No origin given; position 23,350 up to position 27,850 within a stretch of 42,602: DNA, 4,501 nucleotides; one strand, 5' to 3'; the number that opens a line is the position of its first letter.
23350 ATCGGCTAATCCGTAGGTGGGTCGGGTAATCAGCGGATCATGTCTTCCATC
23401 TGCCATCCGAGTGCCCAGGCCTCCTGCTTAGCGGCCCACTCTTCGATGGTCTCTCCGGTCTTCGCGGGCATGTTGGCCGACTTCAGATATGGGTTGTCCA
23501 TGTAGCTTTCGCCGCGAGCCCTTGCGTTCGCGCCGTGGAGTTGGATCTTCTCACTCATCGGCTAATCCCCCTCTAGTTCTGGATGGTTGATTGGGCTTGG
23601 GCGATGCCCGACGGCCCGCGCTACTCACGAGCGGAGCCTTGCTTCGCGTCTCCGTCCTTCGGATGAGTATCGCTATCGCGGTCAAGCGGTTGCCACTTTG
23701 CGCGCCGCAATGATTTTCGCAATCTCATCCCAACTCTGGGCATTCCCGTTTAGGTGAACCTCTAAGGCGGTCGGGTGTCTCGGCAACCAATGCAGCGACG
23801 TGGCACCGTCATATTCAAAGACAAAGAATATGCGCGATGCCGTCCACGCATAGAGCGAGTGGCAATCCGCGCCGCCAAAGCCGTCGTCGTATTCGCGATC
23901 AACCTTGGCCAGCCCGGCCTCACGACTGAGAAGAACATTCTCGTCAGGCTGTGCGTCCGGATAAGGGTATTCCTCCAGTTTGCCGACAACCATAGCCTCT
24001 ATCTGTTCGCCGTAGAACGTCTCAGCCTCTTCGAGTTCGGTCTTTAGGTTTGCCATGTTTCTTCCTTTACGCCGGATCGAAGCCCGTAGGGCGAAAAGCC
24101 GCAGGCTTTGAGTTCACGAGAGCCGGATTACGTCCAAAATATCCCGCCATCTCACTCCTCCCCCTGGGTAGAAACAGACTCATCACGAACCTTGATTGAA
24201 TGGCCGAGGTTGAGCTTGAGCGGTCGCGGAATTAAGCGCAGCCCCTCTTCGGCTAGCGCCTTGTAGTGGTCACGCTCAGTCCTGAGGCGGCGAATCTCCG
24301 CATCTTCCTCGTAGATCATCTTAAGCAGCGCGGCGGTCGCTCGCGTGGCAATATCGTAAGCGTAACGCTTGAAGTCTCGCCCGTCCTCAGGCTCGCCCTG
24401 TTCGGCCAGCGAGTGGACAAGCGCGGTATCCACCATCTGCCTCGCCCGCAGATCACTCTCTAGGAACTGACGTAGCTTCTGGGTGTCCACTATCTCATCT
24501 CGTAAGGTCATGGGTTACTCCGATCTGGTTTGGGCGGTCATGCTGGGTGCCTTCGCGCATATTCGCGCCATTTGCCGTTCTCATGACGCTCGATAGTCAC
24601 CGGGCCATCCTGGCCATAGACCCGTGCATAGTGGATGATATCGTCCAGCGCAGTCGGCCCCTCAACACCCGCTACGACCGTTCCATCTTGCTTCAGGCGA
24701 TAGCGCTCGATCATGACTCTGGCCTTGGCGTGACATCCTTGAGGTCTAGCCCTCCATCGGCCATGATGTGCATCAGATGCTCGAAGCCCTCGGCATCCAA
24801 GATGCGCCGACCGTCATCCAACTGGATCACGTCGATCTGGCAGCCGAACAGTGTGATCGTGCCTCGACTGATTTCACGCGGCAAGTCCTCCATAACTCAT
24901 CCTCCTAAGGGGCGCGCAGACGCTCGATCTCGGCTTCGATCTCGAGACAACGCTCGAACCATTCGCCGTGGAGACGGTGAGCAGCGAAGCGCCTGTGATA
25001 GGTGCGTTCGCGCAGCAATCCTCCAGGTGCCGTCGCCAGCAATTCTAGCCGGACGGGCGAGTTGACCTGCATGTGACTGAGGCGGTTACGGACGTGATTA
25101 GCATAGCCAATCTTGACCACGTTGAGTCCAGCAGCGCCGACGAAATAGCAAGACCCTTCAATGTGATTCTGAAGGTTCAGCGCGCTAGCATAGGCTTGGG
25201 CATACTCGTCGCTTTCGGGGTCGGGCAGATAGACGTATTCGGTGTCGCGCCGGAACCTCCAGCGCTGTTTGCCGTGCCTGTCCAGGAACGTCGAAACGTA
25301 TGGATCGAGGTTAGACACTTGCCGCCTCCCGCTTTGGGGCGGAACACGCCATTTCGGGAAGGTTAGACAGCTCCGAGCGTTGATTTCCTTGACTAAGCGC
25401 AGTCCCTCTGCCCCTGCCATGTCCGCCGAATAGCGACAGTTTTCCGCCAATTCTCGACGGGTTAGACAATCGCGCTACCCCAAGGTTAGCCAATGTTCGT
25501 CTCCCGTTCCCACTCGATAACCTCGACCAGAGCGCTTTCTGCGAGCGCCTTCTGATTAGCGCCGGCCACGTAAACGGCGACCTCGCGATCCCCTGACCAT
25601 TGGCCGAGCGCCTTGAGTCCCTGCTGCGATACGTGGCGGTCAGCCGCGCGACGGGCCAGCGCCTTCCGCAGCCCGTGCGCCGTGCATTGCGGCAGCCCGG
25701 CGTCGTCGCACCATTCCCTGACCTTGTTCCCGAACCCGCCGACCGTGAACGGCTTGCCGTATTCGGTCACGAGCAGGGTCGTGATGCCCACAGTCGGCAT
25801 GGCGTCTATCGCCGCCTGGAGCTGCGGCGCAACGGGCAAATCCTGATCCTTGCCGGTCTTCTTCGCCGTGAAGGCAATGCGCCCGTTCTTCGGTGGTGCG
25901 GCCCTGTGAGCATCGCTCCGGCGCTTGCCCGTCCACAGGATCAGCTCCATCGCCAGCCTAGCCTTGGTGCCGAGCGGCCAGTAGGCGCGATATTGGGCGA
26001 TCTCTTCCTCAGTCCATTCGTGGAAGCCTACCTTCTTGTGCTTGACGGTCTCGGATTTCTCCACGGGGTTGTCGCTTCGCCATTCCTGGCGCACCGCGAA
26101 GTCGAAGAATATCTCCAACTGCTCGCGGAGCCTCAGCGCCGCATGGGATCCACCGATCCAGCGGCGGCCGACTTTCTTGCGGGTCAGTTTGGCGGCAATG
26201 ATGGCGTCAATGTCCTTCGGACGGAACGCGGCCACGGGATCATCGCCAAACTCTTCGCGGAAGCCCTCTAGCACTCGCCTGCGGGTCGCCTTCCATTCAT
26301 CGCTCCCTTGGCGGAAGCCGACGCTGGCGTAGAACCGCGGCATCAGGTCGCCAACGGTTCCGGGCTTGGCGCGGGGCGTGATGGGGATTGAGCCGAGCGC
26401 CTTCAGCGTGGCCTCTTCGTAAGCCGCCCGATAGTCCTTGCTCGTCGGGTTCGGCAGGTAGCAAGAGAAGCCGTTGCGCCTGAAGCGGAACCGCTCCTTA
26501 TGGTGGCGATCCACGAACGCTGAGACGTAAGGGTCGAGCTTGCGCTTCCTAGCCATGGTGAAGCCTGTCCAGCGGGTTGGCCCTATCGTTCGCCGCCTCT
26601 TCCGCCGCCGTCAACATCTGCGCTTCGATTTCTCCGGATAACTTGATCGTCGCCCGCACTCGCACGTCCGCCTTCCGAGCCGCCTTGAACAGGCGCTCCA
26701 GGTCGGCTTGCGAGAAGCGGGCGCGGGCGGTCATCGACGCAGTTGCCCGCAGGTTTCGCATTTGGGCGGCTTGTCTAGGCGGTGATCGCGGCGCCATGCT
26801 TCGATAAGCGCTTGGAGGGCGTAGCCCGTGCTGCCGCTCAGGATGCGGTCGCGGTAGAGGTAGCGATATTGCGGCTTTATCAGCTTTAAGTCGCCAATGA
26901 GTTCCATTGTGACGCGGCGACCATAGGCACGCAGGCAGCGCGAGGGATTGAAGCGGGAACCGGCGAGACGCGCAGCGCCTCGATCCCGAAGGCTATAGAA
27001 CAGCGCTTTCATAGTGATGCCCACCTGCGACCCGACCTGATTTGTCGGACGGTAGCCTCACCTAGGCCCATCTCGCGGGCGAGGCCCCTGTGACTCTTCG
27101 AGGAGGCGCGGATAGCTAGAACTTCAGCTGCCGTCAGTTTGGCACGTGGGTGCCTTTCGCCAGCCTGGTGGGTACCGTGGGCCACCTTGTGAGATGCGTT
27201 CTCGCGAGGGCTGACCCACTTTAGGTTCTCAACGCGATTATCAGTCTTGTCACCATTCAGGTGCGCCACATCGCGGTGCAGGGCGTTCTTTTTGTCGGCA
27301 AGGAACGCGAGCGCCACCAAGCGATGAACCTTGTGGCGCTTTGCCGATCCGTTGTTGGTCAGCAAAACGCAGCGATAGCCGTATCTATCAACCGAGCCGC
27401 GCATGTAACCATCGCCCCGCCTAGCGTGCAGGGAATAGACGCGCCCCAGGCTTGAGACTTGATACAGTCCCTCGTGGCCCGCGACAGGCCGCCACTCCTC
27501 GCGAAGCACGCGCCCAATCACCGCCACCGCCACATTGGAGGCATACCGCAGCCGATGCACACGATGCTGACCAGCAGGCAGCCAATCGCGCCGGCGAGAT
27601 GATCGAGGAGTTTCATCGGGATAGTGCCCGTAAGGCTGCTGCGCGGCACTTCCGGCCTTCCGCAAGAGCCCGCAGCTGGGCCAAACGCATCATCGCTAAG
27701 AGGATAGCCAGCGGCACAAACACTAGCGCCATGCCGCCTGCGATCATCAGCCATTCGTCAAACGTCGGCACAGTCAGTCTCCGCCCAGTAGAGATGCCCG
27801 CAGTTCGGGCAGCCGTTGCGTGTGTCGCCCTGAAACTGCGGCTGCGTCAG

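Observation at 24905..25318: GIY-YIG/T5orf172 domain fused to a copy of the integrase N-terminal (arm-binding-like) domain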

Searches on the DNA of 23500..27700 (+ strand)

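Call 9: search_dna_similar(query=window:23500-27700:+, collection=phages, mode=distant, max_rows=20)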
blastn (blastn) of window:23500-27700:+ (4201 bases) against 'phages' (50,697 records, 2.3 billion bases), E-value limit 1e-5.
No match.

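Call 69: search_rna_families(source=window, start=25200, end=25600, threshold=evalue, max_evalue=10, show_alignments=2)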
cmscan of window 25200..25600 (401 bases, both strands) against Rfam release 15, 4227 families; matches with E-value up to 10: 1.
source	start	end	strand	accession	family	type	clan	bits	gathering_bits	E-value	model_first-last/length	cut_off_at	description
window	25243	25376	-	RF03007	Mahella-1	Gene; sRNA;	-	13.9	70.7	2.5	1-114/114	no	Mahella-1 RNA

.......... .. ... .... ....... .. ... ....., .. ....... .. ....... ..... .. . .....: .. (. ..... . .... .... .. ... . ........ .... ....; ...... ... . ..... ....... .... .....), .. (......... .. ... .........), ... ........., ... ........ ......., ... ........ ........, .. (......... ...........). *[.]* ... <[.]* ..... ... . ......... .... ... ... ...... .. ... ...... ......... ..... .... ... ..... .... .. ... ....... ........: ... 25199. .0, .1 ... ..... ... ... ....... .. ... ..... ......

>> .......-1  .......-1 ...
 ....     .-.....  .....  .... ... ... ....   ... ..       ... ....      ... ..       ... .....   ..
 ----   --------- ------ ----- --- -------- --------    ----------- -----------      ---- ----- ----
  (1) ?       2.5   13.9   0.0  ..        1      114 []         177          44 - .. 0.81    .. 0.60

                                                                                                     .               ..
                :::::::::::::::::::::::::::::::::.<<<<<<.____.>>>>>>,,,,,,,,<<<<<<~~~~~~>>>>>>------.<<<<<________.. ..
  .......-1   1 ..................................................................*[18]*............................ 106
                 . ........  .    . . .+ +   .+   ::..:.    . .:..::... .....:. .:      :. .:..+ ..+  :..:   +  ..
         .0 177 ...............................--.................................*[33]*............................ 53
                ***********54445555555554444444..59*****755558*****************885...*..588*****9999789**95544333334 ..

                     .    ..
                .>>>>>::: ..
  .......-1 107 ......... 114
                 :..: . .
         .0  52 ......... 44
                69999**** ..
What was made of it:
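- Tried and rejected: An Rfam scan of the gap gave only a chance-level hit (call 69).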

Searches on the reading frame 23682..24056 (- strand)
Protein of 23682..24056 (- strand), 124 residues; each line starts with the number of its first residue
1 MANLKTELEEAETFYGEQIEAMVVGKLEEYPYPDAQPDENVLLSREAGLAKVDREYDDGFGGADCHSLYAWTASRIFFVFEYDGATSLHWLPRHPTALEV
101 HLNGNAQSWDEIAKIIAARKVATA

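Call 67: search_protein_families(library=phrogs, proteins=[window:23682-24056:-], max_evalue=0.001)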
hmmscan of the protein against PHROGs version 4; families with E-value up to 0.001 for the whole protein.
window:23682-24056:- (124 aa): 1 family
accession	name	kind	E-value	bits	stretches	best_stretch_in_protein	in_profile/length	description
phrog_21631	-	unknown function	0.00075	20.7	0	51-96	34-79/89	-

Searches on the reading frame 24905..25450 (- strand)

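Call 4: search_protein_families(library=pfam, proteins=[window:24905-25450:-], max_evalue=1)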
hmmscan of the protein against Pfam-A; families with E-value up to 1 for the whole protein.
window:24905-25450:- (181 aa): 2 families
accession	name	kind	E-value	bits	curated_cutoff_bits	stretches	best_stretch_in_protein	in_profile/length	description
PF13455.12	MUG113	-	1.1e-08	35.9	22.3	1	112-167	1-61/73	Meiotically up-regulated gene 113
PF10544.15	T5orf172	-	4.7e-05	24.3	20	1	107-169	12-88/101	T5orf172 domain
